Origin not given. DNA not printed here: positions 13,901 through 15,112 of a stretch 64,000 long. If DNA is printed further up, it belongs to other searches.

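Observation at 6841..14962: Compact nine-gene darA/darB cluster with its own KS, CLF-like KS, ACP and ABC-2 exporter, lacking the polyene half of flexirubin clusters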

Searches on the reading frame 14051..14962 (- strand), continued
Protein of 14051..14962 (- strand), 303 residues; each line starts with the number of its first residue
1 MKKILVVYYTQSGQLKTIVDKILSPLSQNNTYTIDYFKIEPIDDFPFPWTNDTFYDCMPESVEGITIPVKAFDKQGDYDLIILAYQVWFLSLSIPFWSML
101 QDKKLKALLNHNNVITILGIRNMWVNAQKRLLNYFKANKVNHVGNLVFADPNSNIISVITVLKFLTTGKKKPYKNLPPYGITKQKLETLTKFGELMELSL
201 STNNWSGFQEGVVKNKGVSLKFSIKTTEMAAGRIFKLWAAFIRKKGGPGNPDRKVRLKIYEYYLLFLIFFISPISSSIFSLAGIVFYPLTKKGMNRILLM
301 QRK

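Call 51: find_encoding_contigs(protein=P0174, flank=10000, max_places=2)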
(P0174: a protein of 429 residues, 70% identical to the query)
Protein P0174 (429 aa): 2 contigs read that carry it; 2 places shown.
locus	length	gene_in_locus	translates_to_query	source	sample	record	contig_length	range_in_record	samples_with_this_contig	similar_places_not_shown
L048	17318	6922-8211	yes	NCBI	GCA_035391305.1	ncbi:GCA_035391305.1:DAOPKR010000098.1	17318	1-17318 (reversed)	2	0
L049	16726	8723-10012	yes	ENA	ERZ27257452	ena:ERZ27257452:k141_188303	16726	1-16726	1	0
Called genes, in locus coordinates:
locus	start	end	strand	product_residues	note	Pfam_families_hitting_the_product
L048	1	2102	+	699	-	PF03176:MMPL, PF01553:Acyltransferase, PF00891:Methyltransf_2, PF05175:MTS, PF13847:Methyltransf_31, PF08241:Methyltransf_11, PF08242:Methyltransf_12, PF13649:Methyltransf_25, +1 more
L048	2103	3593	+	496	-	PF00890:FAD_binding_2 (weak), PF01593:Amino_oxidase, PF13450:NAD_binding_8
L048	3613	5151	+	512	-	PF00070:Pyr_redox (faint), PF00890:FAD_binding_2, PF01266:DAO, PF01593:Amino_oxidase, PF01946:Thi4, PF03486:HI0933_like (faint), PF07992:Pyr_redox_2 (faint), PF13450:NAD_binding_8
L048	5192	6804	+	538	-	PF03417:AAT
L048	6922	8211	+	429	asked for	PF00501:AMP-binding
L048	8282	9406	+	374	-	PF01553:Acyltransferase (weak)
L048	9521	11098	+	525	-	PF00221:Lyase_aromatic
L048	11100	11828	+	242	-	PF00106:adh_short, PF08659:KR, PF13561:adh_short_C2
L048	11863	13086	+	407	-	PF00109:ketoacyl-synt, PF02801:Ketoacyl-synt_C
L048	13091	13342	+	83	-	PF00550:PP-binding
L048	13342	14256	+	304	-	PF03279:Lip_A_acyltrans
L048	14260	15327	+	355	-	PF08100:Dimerisation (weak), PF21212:Dimerisation2-like_dom, PF00891:Methyltransf_2, PF13489:Methyltransf_23 (weak), PF08242:Methyltransf_12, PF13649:Methyltransf_25 (weak)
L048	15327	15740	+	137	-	PF22817:ApeP-like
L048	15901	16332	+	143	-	-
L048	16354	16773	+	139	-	-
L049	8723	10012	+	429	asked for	PF00501:AMP-binding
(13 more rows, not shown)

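Call 52: list_cluster_members(proteins=[P0001, P0179, P0238, P0131, P0154, P0122, P0196, P0176, P0199, P0168])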
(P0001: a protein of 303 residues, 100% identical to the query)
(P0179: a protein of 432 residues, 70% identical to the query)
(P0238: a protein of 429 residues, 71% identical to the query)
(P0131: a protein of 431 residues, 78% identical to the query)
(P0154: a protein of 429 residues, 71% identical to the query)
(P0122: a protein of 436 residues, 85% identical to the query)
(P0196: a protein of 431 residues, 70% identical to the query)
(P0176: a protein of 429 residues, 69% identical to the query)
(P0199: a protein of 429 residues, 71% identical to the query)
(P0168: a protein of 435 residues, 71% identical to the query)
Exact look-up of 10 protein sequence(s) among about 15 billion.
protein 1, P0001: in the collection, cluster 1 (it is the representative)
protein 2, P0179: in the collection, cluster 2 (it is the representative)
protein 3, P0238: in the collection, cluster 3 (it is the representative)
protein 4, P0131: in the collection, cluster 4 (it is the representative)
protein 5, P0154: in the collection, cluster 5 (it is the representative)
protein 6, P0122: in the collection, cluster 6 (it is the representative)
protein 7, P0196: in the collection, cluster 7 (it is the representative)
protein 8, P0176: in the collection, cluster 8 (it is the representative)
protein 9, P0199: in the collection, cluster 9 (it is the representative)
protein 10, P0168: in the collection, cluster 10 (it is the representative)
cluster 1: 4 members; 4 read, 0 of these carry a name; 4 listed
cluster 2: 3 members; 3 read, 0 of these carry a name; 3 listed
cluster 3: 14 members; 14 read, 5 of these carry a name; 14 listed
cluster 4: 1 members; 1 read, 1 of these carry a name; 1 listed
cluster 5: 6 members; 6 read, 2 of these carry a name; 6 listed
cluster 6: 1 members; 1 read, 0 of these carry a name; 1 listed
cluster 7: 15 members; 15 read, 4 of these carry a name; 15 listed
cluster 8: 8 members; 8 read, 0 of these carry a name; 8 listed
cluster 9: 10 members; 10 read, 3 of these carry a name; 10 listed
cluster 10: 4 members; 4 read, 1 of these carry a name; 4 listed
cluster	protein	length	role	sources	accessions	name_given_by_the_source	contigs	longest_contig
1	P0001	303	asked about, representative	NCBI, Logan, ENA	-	-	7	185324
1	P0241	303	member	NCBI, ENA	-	-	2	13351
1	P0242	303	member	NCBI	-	-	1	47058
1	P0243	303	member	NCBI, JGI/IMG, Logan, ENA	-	-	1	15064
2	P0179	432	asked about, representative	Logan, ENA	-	-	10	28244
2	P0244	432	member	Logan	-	-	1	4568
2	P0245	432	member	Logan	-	-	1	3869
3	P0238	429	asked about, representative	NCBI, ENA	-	-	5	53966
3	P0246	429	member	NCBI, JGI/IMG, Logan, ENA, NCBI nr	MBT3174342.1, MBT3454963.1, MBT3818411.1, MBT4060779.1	MAG: AMP-binding protein [Lentimicrobiaceae bacterium] | phenylacetate-CoA ligase | AMP-binding protein [Lentimicrobiaceae bacterium]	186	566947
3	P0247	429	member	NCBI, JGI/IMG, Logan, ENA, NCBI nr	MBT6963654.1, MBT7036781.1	MAG: AMP-binding protein [Lentimicrobiaceae bacterium] | AMP-binding protein [Lentimicrobiaceae bacterium]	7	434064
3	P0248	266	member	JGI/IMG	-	phenylacetate-CoA ligase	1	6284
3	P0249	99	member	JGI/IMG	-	phenylacetate-CoA ligase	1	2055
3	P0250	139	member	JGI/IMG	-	phenylacetate-CoA ligase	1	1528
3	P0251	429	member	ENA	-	-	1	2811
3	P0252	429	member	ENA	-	-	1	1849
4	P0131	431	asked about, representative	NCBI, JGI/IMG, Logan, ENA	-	phenylacetate-CoA ligase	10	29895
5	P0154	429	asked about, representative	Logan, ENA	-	-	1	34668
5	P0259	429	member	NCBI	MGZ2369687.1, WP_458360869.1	phenylacetate--CoA ligase family protein [Ancylomarina sp. YFZ004]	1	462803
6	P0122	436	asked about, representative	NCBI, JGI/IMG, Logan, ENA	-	-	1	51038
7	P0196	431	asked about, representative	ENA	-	-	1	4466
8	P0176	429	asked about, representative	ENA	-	-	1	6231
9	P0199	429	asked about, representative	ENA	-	-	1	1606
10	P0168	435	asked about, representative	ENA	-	-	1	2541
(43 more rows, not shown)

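Call 54: search_protein_families(library=ncbifam, proteins=[P0259, P0174, P0205], max_evalue=1e-10)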
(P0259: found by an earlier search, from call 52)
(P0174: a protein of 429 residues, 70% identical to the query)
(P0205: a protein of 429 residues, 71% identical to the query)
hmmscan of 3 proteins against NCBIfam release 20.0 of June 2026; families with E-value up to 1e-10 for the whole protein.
P0259 (429 aa): 6 families
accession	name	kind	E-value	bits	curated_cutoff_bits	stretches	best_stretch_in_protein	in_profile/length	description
NF053551.1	FlxY_rubin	equivalog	1.1e-211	703.1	520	1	6-429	1-424/424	flexirubin biosynthesis putative acyl-CoA ligase FlxY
NF041878.1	paak_haloarch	equivalog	6.1e-52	176.6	700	1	5-393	4-390/427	phenylacetate--CoA ligase PaaK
NF045666.1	DVU1553_fam_AMP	equivalog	1.3e-48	165.8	300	1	7-327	16-330/331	DVU_1553 family AMP-dependent CoA ligase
TIGR02155.1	PA_CoA_ligase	equivalog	8e-45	153.1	646.3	1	7-396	1-394/422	phenylacetate--CoA ligase PaaK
TIGR03335.1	F390_ftsA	equivalog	3.3e-33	115.1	458.7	1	2-321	2-323/445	coenzyme F390 synthetase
NF041217.1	BagE_FevW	exception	5.4e-15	55.3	800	1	18-329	17-312/424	bagremycin/ferroverdin synthetase BagE/FevW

P0174 (429 aa): 7 families
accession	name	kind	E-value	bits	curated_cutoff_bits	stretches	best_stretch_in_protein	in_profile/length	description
NF053551.1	FlxY_rubin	equivalog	1e-211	703.1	520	1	6-429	1-424/424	flexirubin biosynthesis putative acyl-CoA ligase FlxY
NF041878.1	paak_haloarch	equivalog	2.2e-51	174.8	700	1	5-397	4-394/427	phenylacetate--CoA ligase PaaK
NF045666.1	DVU1553_fam_AMP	equivalog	1.7e-49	168.7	300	1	8-327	17-330/331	DVU_1553 family AMP-dependent CoA ligase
TIGR02155.1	PA_CoA_ligase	equivalog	8.1e-45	153.1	646.3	1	7-385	1-374/422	phenylacetate--CoA ligase PaaK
TIGR03335.1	F390_ftsA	equivalog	7.1e-34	117.3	458.7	1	2-321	2-323/445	coenzyme F390 synthetase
NF041217.1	BagE_FevW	exception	3.3e-14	52.7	800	1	14-329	13-312/424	bagremycin/ferroverdin synthetase BagE/FevW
TIGR02304.1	aden_form_hyp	equivalog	4.6e-12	45.6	251.9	0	166-336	180-334/430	F390 synthetase-related protein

P0205 (429 aa): 7 families
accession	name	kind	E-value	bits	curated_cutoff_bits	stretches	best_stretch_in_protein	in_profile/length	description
NF053551.1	FlxY_rubin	equivalog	7.6e-211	700.3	520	1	6-429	1-424/424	flexirubin biosynthesis putative acyl-CoA ligase FlxY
NF041878.1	paak_haloarch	equivalog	7.6e-51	173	700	1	5-394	4-391/427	phenylacetate--CoA ligase PaaK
NF045666.1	DVU1553_fam_AMP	equivalog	2.5e-47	161.6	300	1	7-327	16-330/331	DVU_1553 family AMP-dependent CoA ligase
TIGR02155.1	PA_CoA_ligase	equivalog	7.6e-44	149.9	646.3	1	7-387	1-376/422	phenylacetate--CoA ligase PaaK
TIGR03335.1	F390_ftsA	equivalog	9.4e-35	120.2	458.7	1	2-321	2-323/445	coenzyme F390 synthetase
NF041217.1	BagE_FevW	exception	1e-12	47.8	800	1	31-329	29-312/424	bagremycin/ferroverdin synthetase BagE/FevW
TIGR02304.1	aden_form_hyp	equivalog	6.8e-12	45.1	251.9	0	166-393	180-391/430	F390 synthetase-related protein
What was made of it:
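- Tried and rejected: I rejected this because an organism with FlxY also fails the cut-off (call 54).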

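Call 61: search_solved_structures(query=window:14051-14962:-, max_evalue=1)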
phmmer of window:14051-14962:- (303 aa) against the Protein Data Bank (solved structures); distinct sequences matched with E-value up to 1: 2.
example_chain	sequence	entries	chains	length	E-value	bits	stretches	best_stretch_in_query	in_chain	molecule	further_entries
9gzg_A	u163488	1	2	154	0.016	17.8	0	59-87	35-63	Engineered CTPR protein with glutamic acids for conductivity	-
2mwm_A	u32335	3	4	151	0.036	16.6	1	2-102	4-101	Putative trp repressor binding protein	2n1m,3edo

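Call 70: search_protein_families(library=ncbifam, proteins=[window:14051-14962:-], max_evalue=1)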
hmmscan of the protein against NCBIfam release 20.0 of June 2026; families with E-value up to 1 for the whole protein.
window:14051-14962:- (303 aa): 1 family
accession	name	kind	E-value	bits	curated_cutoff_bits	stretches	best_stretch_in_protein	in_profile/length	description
NF005389.0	PRK06934.1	equivalog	0.0052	16.1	172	1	34-105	86-157/221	flavodoxin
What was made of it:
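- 14051..14962 (-): DarA: flavodoxin/WrbA-fold oxidoreductase with C-terminal hydrophobic helices. It is the aromatase that oxidises the cyclohexanedione to the resorcinol. No DarA HMM exists in Pfam or NCBIfam (call 70).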

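Call 83: predict_structure(alignment_id=A2)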
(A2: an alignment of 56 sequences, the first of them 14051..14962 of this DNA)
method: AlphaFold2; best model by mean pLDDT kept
length: 303 residues; sequences in the alignment: 56
mean_pLDDT: 91.5   pTM: 0.90
mean pLDDT of the five models: 91.5, 90.3, 89.7, 89.3, 88.4
residues with pLDDT >= 90: 202; 70-90: 98; 50-70: 3; < 50: 0
segments of 3 or more residues with pLDDT < 50: none
pLDDT, mean of each block of 10 residues (from residue 1): 96 93 96 98 92 94 97 95 95 97 96 94 90 96 93 81 81 77 89 97 96 93 86 94 96 96 89 82 84 89 67
secondary structure, 60 per line:
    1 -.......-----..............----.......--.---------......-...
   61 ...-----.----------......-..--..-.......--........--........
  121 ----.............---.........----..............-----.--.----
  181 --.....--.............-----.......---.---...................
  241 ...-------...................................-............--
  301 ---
elements in order: E2-8 H14-27 E32-38 H51-56 H58-63 E80-85 H94-100 H103-110 E113-120 H125-137 E141-149 H154-167 H183-187 H190-202 H208-214 H222-243 H251-285 H287-298

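Call 85: fold_search(model_id=the predicted structure, library=pdb)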
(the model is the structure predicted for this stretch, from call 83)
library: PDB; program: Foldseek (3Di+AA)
matches with E <= 10: 1213; with E <= 0.001: 52
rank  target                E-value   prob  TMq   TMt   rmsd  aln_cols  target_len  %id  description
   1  7q6m_B                5.0e-06  1.00  0.38  0.53   9.7       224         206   14  Structure of WrbA from Yersinia pseudotuberculosis in P1 (released 2022-08-03)
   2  7q6n_A                7.0e-06  1.00  0.38  0.55   9.7       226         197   15  Structure of WrbA from Salmonella Typhimurium bound to ME0052 (released 2022-08-03)
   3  7q6n_B                7.4e-06  1.00  0.37  0.53   9.3       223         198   15  Structure of WrbA from Salmonella Typhimurium bound to ME0052 (released 2022-08-03)
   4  4ici                  7.9e-06  1.00  0.39  0.71   2.8       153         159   14  Crystal structure of a putative flavoprotein (BACEGG_01620) from Bacteroides eggerthii DSM 20697 at 1.40 A resolution (released 2013-01-02)
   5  3klb                  8.4e-06  1.00  0.39  0.67   9.4       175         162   13  Crystal structure of Putative Flavoprotein in Complex with FMN (YP_213683.1) from Bacteroides fragilis NCTC 9343 at 1.75 (released 2010-01-26)
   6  7epe                  8.9e-06  1.00  0.32  0.25  27.3       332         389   14  Crystal structure of mGlu2 bound to NAM563 (released 2021-06-23)
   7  3b6i_A                1.4e-05  1.00  0.38  0.54   9.7       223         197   14  WrbA from Escherichia coli, native structure (released 2007-12-11)
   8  3edo_B                1.5e-05  1.00  0.36  0.66   3.9       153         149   18  Crystal structure of Flavoprotein in Complex with FMN (YP_193882.1) from Lactobacillus acidophilus NCFM at 1.20 A reso (released 2008-09-30)
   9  2r97_C                1.5e-05  1.00  0.39  0.58   6.5       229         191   16  Crystal structure of E. coli WrbA in complex with FMN (released 2008-09-23)
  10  7q6m_A                1.6e-05  1.00  0.34  0.48   9.7       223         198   14  Structure of WrbA from Yersinia pseudotuberculosis in P1 (released 2022-08-03)
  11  5v56_B                1.6e-05  1.00  0.33  0.17  29.2       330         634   14  2.9A XFEL structure of the multi-domain human smoothened receptor (with E194M mutation) in complex with TC114 (released 2017-05-24)
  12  7q6n_D                1.7e-05  1.00  0.38  0.53   9.7       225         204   15  Structure of WrbA from Salmonella Typhimurium bound to ME0052 (released 2022-08-03)
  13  4yqe_A                1.8e-05  1.00  0.41  0.62   6.3       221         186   16  Crystal structure of E. coli WrbA in complex with benzoquinone (released 2016-05-25)
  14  4dy4_A                3.0e-05  1.00  0.37  0.55   9.9       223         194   15  High resolution structure of E.coli WrbA with FMN (released 2013-03-06)
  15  4j8p                  3.8e-05  1.00  0.37  0.67   7.6       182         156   14  Crystal structure of a Putative flavoprotein (BACUNI_04544) from Bacteroides uniformis ATCC 8492 at 1.50 A resolution (released 2013-03-13)
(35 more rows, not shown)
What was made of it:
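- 14051..14962 (-): The AF2 model has pLDDT 91.5, and its best PDB matches are WrbA and FMN flavoproteins (calls 83, 85).
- On Extended dar (dialkylresorcinol) module, C. pinensis/Azoarcus type: The fold is flavodoxin/WrbA-like (calls 83, 85).
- Checked: The AF2 model (pLDDT 91.5) has a WrbA/flavodoxin-type fold plus C-terminal long helices (calls 83, 85).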
